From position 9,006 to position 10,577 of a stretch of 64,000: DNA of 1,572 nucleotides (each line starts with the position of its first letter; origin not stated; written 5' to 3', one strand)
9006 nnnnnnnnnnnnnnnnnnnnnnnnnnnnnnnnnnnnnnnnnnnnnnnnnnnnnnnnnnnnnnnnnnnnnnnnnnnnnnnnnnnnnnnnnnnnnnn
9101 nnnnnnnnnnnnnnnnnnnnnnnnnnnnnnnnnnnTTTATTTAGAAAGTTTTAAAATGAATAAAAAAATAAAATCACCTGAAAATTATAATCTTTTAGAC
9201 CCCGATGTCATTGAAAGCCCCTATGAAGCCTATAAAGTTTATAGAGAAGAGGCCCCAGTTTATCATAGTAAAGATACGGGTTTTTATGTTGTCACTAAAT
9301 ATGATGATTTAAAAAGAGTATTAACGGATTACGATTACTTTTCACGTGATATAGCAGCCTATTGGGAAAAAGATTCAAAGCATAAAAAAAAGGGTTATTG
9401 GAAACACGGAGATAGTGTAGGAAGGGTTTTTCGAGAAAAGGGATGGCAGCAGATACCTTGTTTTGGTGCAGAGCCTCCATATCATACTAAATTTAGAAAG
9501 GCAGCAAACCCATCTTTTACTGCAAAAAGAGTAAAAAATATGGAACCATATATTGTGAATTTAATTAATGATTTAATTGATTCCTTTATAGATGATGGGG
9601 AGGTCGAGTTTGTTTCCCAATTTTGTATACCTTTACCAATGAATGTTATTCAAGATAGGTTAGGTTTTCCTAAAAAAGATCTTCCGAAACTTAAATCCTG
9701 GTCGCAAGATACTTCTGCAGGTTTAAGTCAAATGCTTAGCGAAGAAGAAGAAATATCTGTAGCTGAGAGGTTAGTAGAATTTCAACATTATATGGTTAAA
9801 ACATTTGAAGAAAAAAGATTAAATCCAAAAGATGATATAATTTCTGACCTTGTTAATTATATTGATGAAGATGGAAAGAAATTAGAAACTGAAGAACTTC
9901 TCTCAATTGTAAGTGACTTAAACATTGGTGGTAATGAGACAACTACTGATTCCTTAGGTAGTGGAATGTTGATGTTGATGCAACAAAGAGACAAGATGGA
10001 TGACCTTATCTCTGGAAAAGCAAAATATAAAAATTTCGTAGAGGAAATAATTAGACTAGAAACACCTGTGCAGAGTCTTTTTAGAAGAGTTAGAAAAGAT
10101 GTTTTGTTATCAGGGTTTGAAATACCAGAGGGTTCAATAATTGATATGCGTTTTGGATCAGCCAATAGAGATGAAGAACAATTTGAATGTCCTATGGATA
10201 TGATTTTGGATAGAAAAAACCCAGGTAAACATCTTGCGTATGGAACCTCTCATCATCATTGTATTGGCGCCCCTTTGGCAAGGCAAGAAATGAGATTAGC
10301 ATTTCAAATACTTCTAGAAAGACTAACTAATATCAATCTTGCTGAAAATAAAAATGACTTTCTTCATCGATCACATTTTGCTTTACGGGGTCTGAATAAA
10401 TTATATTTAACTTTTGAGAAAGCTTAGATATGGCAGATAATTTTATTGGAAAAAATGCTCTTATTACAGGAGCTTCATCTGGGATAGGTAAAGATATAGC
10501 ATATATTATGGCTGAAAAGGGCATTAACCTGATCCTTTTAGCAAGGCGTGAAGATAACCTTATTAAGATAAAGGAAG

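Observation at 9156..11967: P450-SDR operon convergent with a steroid-5α-reductase/DUF1295-like membrane protein, one of three P450s in 64 kb, with an adrenodoxin-type Fdx/FNR pair at 22120-23468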

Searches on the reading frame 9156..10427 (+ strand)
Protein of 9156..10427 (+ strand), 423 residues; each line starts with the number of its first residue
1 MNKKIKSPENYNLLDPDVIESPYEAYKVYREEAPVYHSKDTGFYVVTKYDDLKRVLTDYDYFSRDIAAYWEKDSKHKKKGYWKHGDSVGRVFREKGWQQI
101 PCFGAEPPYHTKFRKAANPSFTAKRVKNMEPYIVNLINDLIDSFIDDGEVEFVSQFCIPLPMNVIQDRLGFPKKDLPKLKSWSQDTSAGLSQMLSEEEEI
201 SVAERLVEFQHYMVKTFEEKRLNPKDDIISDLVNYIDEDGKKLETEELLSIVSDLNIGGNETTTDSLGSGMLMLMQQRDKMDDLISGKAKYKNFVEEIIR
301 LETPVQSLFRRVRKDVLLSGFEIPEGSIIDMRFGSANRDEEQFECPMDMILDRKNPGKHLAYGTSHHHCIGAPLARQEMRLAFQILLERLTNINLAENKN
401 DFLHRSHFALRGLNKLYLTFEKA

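Call 6: search_protein_families(library=pfam, proteins=[window:9156-10427:+])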
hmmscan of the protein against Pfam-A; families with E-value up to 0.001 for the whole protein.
window:9156-10427:+ (423 aa): 1 family
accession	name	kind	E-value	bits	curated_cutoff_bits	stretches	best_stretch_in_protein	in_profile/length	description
PF00067.27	p450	-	7.9e-23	81.4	22.8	2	293-392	326-434/462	Cytochrome P450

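Call 8: find_encoding_contigs(protein=window:9156-10427:+, flank=10000, max_places=6)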
Protein window:9156-10427:+ (423 aa): 24 contigs read that carry it; 6 places shown.
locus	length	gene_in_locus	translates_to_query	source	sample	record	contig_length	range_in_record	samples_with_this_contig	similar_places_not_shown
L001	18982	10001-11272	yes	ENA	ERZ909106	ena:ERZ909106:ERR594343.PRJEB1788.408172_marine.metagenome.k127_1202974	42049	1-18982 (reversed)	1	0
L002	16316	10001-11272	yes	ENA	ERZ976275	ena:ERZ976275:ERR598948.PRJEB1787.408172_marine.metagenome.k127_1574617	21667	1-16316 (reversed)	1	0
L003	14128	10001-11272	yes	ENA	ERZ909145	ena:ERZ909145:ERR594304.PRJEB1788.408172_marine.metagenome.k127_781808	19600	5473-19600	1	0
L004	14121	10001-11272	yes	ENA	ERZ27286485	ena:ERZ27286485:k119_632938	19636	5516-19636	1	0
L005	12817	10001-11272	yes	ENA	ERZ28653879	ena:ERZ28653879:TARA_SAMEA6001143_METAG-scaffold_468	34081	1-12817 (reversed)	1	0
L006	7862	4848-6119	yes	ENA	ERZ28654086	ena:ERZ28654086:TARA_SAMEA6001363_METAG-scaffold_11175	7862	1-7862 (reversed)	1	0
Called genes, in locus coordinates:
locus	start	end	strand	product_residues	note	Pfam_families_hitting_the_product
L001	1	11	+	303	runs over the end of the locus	PF01745:IPT (weak), PF01715:IPPT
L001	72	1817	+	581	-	PF02776:TPP_enzyme_N, PF00205:TPP_enzyme_M, PF02775:TPP_enzyme_C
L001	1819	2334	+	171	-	PF01842:ACT, PF22629:ACT_AHAS_ss, PF13710:ACT_5, PF10369:ALS_ss_C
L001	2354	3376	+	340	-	PF03807:F420_oxidored (weak), PF07991:KARI_N, PF01450:KARI_C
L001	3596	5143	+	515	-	PF00682:HMGL-like, PF22617:HCS_D2, PF08502:LeuA_dimer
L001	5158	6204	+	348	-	PF00022:Actin, PF06723:MreB_Mbl, PF00012:HSP70, PF11104:PilM_2 (faint), PF14450:FtsA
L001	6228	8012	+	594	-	PF03717:PBP_dimer, PF00905:Transpeptidase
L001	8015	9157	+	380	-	PF01098:FTSW_RODA_SPOVE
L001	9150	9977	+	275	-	PF01553:Acyltransferase, PF19576:Acyltransf_2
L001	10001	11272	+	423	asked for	PF00067:p450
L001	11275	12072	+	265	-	PF00106:adh_short, PF08659:KR (weak), PF13561:adh_short_C2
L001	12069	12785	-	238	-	PF06966:DUF1295, PF02544:Steroid_dh, PF04191:PEMT (weak)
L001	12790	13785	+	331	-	PF01063:Aminotran_4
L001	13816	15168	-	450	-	PF01554:MatE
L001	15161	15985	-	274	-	PF00528:BPD_transp_1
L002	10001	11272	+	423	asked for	PF00067:p450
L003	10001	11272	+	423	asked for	PF00067:p450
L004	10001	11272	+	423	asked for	PF00067:p450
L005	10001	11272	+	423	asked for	PF00067:p450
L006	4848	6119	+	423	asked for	PF00067:p450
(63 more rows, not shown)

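Call 10: search_solved_structures(query=window:9156-10427:+, max_evalue=1e-10)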
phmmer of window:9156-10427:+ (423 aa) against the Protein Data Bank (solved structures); distinct sequences matched with E-value up to 1e-10: 388 (the best 60 are shown).
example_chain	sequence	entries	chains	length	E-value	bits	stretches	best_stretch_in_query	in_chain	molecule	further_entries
8w6z_A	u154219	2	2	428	3.4e-52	180.9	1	12-416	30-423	Cytochrome P450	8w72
4yzr_A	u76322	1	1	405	3.9e-52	180.7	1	101-420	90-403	Polyketide biosynthesis cytochrome P450 PksS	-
6xa2_A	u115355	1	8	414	4.9e-52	180.4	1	105-417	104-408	TamI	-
6xa3_A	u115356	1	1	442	6.4e-52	180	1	105-417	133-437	TamI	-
5l90_A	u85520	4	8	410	8.3e-51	176.3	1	104-393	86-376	Cytochrome P450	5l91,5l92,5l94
6gmf_A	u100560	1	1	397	1e-50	176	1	13-396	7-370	Putative cytochrome P450 hydroxylase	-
8yhn_A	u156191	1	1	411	2.9e-50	174.5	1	14-416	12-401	Cytochrome P450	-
8vxi_A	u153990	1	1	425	4.4e-50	173.9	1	6-397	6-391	CYP125MRCA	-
7y97_A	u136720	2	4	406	2.1e-49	171.7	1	104-394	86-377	Cytochrome P450 monooxygenase YjiB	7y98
7y9o_A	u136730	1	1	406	2.3e-49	171.6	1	104-410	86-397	Cytochrome P450 monooxygenase YjiB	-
4rm4_A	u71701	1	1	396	2.6e-49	171.4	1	104-390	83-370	Cytochrome P450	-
8vxg_A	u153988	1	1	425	7.3e-49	169.9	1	6-397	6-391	CYP125MRCA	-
6kfw_A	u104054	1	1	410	1.1e-46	162.8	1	105-414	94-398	CxnD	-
6dcd_A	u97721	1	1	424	3.6e-46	161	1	14-421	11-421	Cytochrome P450 150A6 Cyp150A6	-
7smz_A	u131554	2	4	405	4.2e-46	160.9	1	105-418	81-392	Cytochrome P450 142A3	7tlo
2yoo_A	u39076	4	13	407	6.6e-46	160.2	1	105-404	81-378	P450 HEME-THIOLATE PROTEIN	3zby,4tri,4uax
4yt3_A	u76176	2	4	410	1.2e-45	159.3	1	21-394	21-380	Cytochrome P450(MEG)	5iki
5xnt_A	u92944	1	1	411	6.5e-45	156.9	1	21-394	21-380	Cytochrome P450 CYP106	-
8gue_A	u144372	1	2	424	6.8e-45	156.9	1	105-418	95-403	Cytochrome P450 monooxygenase PikC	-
7xbm_A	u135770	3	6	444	8.1e-45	156.6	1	105-418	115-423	Cytochrome P450 monooxygenase PikC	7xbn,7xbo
2whw_A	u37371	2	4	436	8.3e-45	156.6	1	105-418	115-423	CYTOCHROME P450 MONOOXYGENASE | CYTOCHROME P450 HYDROXYLASE PIKC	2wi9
2vz7_A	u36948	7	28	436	8.4e-45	156.5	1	105-418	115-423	CYTOCHROME P450 MONOOXYGENASE | CYTOCHROME P450 HYDROXYLASE PIKC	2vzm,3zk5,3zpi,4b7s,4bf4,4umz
2bvj_A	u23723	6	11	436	9.3e-45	156.4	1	105-418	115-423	CYTOCHROME P450 MONOOXYGENASE | CYTOCHROME P450 HYDROXYLASE PIKC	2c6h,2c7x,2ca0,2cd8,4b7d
7sh5_A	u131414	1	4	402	1.8e-44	155.5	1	105-418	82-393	Cytochrome P450 142A3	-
1jip_A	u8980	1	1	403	2.4e-44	155.1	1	23-417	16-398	CYTOCHROME P450 107A1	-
6m4s_A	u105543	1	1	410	2.4e-44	155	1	10-397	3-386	Cytochrome P450 hydroxylase sb21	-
8hg9_A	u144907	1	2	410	3.2e-44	154.6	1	22-397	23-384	cytochrome P450 steroid hydroxylase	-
1jio_A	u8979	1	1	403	3.3e-44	154.6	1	23-417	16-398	CYTOCHROME P450 107A1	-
1egy_A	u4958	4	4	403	1.6e-43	152.3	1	23-417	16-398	CYTOCHROME P450ERYF | CYTOCHROME P450 107A1 | CYTOCHROME P450 ERYF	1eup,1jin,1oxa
5gwe_A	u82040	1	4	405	2.5e-43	151.7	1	16-399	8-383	Cytochrome P450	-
5xjn_A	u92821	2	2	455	3e-43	151.5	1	15-399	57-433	Cytochrome P450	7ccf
2xkr_A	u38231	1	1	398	3.4e-43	151.3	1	105-405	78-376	PUTATIVE CYTOCHROME P450 142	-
3ejb_B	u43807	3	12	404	7.4e-43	150.1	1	99-422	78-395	Biotin biosynthesis cytochrome P450-like enzyme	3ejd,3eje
4wpz_A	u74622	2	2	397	7.6e-43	150.1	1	89-419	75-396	Cytochrome P450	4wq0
8fz8_A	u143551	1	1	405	8.9e-43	149.9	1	11-408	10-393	Cytochrome P450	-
5ofq_A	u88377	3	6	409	1.3e-42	149.4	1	104-389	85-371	Cytochrome P450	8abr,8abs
7q9e_A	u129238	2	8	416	3.2e-42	148.1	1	22-397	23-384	Cytochrome P450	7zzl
6gk5_A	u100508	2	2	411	5.3e-42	147.3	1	101-412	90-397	Cytochrome P450 CYP267B1 protein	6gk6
4apy_A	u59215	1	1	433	5.5e-42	147.3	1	98-392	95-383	P450 HEME-THIOLATE PROTEIN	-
5dqn_A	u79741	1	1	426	8.2e-42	146.7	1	99-392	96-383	Cytochrome P450 CYP125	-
7wex_A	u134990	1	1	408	1.5e-41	145.9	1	18-418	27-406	Cytochrome P450 hydroxylase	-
4ggv_A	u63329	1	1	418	2e-41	145.4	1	106-392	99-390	Cytochrome P450 superfamily protein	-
5hdi_A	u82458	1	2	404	3.6e-41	144.6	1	16-396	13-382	Cytochrome P450 144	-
2wh8_A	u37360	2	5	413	1.1e-40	143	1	100-399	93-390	PUTATIVE CYTOCHROME P450 130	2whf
2uuq_A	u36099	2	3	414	1.1e-40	142.9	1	100-399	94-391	CYTOCHROME P450 130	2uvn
8jnp_A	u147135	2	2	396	2.2e-40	142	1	101-416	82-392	Cytochrome P450 CftA | Cytochrome P450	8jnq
2xn8_A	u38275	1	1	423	3.8e-40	141.2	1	40-392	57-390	PUTATIVE CYTOCHROME P450 125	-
2xc3_A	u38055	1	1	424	3.8e-40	141.2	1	40-392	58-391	PUTATIVE CYTOCHROME P450 125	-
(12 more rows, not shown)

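Call 18: search_protein_families(library=ncbifam, proteins=[window:9156-10427:+], max_evalue=0.00001)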
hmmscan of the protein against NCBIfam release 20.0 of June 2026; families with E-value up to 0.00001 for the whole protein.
window:9156-10427:+ (423 aa): 9 families
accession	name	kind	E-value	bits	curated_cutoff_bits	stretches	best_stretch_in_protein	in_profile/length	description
NF041177.1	Cyp119_Thmprot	equivalog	1.4e-50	172.1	680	1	23-398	2-348/368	cytochrome P450 Cyp119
TIGR04538.1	P450_cycloAA_1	subfamily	2.9e-50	171.3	500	2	110-420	77-394/395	cytochrome P450, cyclodipeptide synthase-associated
NF045816.1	PentlenlactSyn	equivalog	3.9e-36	124.6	700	1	106-420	87-396/396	pentalenolactone synthase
NF041802.1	P450_SolI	exception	9e-35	119.9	850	1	26-400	36-405/424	solanimycin biosynthesis cytochrome P450 SolI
TIGR04458.1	CYP450_TxtE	equivalog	6.5e-34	117.2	500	1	13-399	4-384/403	4-nitrotryptophan synthase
TIGR04515.1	P450_rel_GT_act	subfamily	2.1e-21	76.8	343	1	22-393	33-362/386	P450-derived glycosyltransferase activator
NF050147.1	aminopyruv_ApyO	equivalog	2.7e-08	32.9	525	1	210-395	194-397/444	RiPP biosynthesis cytochrome P450 ApyO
NF045812.1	PentlenOxigase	equivalog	3.3e-08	32.8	800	1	223-389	217-408/444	pentalenene oxygenase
NF051859.1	AlbFlvMonOxTrpSyn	equivalog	2.2e-06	26.5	700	0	224-358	236-387/457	bifunctional albaflavenone monooxygenase/terpene synthase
